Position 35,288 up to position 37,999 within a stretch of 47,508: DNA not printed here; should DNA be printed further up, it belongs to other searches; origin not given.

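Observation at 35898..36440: Two related GC-rich palindromic elements sit in frame inside leuS (Rickettsia-RPE-like behaviour), with a possible third in argS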

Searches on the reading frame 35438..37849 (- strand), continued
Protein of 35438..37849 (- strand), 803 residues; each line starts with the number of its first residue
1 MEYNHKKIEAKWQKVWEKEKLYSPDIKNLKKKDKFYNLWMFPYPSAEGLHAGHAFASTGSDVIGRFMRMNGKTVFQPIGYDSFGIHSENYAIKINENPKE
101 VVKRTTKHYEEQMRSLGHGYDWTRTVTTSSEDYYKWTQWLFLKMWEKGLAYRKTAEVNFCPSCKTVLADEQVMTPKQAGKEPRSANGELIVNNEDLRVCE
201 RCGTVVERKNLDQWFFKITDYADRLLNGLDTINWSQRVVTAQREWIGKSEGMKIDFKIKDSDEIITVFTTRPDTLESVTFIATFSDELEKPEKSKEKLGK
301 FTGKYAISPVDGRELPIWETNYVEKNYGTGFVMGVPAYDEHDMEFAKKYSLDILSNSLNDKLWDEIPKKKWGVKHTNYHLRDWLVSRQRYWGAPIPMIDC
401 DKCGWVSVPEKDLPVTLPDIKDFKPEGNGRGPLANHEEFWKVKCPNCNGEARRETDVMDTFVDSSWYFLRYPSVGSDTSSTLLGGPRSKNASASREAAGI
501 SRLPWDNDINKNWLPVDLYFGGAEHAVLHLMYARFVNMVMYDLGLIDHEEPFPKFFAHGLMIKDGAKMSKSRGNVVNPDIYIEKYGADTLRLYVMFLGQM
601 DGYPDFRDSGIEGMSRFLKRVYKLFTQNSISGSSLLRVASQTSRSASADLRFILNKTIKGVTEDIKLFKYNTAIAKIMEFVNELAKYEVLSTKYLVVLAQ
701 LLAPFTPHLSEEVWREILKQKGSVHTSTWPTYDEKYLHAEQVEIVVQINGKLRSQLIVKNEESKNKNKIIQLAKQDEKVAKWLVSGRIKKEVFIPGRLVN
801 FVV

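Call 49: search_solved_structures(query=window:35438-37849:-, show_alignments=1, max_evalue=1e-50)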
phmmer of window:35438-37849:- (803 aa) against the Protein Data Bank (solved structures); distinct sequences matched with E-value up to 1e-50: 17.
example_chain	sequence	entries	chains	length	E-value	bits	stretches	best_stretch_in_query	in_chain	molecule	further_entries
1h3n_A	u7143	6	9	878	3.9e-173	580.9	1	2-298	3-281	LEUCYL-TRNA SYNTHETASE | AMINOACYL-TRNA SYNTHETASE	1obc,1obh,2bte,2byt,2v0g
2v0c_A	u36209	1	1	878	6.1e-172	576.9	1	2-298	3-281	AMINOACYL-TRNA SYNTHETASE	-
9twr_A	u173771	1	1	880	1.6e-159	535.8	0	557-803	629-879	Leucine--tRNA ligase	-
9tjv_A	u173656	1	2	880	5.5e-159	534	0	557-803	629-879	Leucine--tRNA ligase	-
3zgz_A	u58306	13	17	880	1.9e-158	532.3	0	557-803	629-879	LEUCINE--TRNA LIGASE | LEUCYL-TRNA SYNTHETASE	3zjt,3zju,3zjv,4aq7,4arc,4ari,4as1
5omw_A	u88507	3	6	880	6.7e-158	530.5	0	557-803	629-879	Leucine--tRNA ligase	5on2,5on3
9twt_A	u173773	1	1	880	7.5e-158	530.3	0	557-803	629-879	Leucine--tRNA ligase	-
9tjw_A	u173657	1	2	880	1e-157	529.9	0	557-803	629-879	Leucine--tRNA ligase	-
9tws_A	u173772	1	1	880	1.1e-157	529.8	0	557-803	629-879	Leucine--tRNA ligase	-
9twv_A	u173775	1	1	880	1.9e-157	529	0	557-803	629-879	Leucine--tRNA ligase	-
9twu_A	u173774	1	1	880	3.8e-157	528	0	557-803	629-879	Leucine--tRNA ligase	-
6q89_A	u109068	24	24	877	4.4e-153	514.5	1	3-353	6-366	Leucine--tRNA ligase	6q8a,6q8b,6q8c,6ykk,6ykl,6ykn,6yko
7nty_A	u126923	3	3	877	1.8e-152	512.5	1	3-353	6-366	Leucine--tRNA ligase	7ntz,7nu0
7nu1_A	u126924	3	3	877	3.3e-152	511.6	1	3-353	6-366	Leucine--tRNA ligase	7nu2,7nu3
7nua_A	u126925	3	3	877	5.4e-152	510.9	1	3-353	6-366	Leucine--tRNA ligase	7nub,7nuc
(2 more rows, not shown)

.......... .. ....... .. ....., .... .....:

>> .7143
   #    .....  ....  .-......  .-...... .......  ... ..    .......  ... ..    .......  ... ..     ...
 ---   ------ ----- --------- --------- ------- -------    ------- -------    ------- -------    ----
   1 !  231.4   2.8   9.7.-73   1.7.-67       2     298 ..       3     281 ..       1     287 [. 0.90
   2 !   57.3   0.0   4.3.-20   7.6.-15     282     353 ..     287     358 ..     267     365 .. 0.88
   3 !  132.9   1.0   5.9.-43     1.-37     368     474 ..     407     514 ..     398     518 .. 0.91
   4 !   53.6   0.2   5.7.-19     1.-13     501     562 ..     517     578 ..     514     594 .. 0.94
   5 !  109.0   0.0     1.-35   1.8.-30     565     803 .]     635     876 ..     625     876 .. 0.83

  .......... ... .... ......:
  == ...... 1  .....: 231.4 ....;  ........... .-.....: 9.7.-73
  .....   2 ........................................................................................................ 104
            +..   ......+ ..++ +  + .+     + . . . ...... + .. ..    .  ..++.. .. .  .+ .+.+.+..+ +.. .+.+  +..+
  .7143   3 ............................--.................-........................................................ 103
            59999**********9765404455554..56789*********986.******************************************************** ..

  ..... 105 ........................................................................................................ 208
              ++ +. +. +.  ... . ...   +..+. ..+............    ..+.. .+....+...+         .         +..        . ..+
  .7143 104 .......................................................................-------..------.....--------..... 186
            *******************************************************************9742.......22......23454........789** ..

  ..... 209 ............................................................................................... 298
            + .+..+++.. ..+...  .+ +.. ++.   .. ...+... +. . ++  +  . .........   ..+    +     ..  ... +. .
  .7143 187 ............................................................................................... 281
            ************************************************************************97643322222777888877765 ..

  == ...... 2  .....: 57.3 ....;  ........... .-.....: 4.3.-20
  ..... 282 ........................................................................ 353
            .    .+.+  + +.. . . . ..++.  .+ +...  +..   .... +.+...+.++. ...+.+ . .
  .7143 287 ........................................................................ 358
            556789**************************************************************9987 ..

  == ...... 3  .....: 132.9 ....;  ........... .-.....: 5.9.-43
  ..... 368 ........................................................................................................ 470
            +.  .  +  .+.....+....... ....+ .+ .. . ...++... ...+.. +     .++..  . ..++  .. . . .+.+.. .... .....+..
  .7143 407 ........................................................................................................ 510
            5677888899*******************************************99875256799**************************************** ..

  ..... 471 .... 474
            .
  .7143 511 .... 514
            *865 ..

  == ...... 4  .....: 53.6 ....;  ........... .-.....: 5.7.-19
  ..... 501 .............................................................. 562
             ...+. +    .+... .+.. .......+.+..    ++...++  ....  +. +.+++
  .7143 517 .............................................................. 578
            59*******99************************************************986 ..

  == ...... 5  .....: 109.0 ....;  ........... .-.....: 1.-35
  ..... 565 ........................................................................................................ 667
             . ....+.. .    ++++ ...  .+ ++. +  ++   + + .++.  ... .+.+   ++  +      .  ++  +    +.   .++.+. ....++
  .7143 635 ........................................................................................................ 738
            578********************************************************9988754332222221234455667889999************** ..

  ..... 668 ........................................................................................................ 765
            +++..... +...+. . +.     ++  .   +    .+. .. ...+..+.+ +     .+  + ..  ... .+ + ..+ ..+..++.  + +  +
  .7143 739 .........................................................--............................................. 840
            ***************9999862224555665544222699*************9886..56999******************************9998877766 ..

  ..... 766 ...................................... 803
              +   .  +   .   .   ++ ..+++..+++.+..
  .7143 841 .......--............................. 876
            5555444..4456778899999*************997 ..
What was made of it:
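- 35438..37849 (-): leuS (bacterial-type leucyl-tRNA synthetase, 803 aa), the host gene of both elements. Match to T. thermophilus LeuRS 1h3n at E=4e-173 (call 49).
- Checked: T. thermophilus LeuRS has 2 residues where the window protein has 26 (call 49).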

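Call 91: find_encoding_contigs(protein=P0074, flank=10000, max_places=1)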
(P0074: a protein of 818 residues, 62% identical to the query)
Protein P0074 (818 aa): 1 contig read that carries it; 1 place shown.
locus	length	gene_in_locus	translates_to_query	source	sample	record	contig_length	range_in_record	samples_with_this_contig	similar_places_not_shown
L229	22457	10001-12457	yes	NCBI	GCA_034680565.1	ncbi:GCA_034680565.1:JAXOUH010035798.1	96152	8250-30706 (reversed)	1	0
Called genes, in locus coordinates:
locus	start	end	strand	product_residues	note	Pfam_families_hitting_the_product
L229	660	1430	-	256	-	PF00963:Cohesin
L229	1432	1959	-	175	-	PF00963:Cohesin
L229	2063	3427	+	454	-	PF01229:Glyco_hydro_39, PF11790:Glyco_hydro_cc (weak)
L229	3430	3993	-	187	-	PF00963:Cohesin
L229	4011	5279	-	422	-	-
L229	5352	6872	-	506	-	PF00963:Cohesin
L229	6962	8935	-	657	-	PF04932:Wzy_C, PF24575:TPR_Slam (faint), PF12895:ANAPC3 (faint), PF13181:TPR_8 (faint), PF21033:RMD1-3 (faint), PF13424:TPR_12 (weak), PF13414:TPR_11, PF13432:TPR_16 (weak), +5 more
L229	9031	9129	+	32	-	-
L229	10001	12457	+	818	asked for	PF00133:tRNA-synt_1, PF09334:tRNA-synt_1g, PF13603:tRNA-synt_1_2, PF00133:tRNA-synt_1, PF09334:tRNA-synt_1g (weak), PF08264:Anticodon_1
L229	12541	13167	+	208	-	PF10531:SLBB, PF22461:SLBB_2 (weak), PF12836:HHH_3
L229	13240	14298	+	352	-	PF03772:Competence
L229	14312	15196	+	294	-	PF00753:Lactamase_B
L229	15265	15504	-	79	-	-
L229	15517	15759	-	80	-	-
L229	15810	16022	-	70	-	-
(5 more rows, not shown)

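Call 92: find_encoding_contigs(protein=P0026, flank=10000, max_places=1)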
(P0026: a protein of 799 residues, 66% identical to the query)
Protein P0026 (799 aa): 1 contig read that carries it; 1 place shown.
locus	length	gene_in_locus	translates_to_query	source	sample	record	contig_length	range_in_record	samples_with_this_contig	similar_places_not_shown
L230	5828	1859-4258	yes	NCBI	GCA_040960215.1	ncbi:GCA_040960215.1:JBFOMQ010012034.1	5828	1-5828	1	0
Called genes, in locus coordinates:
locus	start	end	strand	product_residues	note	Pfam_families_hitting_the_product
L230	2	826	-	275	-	?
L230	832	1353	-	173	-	PF13102:Phage_int_SAM_5 (faint), PF02899:Phage_int_SAM_1 (faint), PF13495:Phage_int_SAM_4 (faint)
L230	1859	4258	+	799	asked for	PF00133:tRNA-synt_1, PF09334:tRNA-synt_1g, PF13603:tRNA-synt_1_2, PF00133:tRNA-synt_1, PF09334:tRNA-synt_1g, PF08264:Anticodon_1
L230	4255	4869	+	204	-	PF10531:SLBB (weak), PF12836:HHH_3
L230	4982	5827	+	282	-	?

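Call 94: predict_structure(alignment_id=A5)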
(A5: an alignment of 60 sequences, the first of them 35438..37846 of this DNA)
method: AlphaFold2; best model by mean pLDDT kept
length: 802 residues; sequences in the alignment: 60
mean_pLDDT: 80.0   pTM: 0.76
mean pLDDT of the five models: 80.0, 79.3, 77.5, 75.3, 74.3
residues with pLDDT >= 90: 265; 70-90: 373; 50-70: 92; < 50: 72
segments of 3 or more residues with pLDDT < 50: 43-45, 80-85, 477-500, 558-574, 599-603, 628-642
pLDDT, mean of each block of 10 residues (from residue 1): 87 89 84 85 55 82 95 79 50 68 75 84 71 84 92 83 70 76 86 77 84 90 89 78 84 93 90 94 79 75 94 93 76 88 90 91 93 85 80 92 93 83 60 87 96 81 70 61 35 35 76 86 64 89 87 68 34 59 90 72 62 91 71 39 65 93 92 94 79 93 96 94 95 75 88 84 88 89 83 89 87
secondary structure, 60 per line:
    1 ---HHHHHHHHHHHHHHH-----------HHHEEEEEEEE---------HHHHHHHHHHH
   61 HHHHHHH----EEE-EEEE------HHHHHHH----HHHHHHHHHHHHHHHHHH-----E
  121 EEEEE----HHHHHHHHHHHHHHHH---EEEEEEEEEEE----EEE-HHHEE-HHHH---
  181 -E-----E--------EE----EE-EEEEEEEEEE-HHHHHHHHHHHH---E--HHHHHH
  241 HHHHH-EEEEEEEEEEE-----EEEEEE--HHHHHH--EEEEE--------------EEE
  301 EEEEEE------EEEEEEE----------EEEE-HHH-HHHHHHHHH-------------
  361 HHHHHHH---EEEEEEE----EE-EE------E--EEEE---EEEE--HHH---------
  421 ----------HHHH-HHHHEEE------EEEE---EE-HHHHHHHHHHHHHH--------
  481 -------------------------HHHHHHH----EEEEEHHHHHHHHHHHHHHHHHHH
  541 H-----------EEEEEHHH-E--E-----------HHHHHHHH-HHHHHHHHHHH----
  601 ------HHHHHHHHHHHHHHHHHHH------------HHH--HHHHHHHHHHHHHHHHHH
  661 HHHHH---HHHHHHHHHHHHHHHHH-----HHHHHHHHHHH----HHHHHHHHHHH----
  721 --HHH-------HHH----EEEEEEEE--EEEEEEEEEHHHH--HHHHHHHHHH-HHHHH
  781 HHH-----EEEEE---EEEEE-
elements in order (helices of 4 or more, strands of 3 or more residues): H4-18 E33-40 H50-67 E72-74 E76-79 H86-92 H97-114 E120-125 H130-145 E149-159 E164-166 H174-177 E206-215 H217-228 H235-245 E247-257 E263-268 H271-276 E279-283 E298-306 E313-319 E330-333 H339-347 H361-367 E371-377 E396-399 E403-406 H431-434 H436-439 E440-442 E449-452 H459-472 H506-512 E517-521 H522-541 E553-557 H577-584 H586-596 H607-625 H643-665 H669-685 H691-701 H706-716 E740-747 E750-758 H759-762 H765-774 H776-783 E789-793 E797-801
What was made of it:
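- On Rickettsia palindromic elements (RPE): The AlphaFold2 model gives pLDDT below 50 and coil at residues 477-500 and 628-642, flanked by confident helices (call 94).
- Disordered loops: pLDDT is below 50 at residues 477-500 and 628-642, between confident helices (call 94). The inserts are predicted disordered (call 94).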
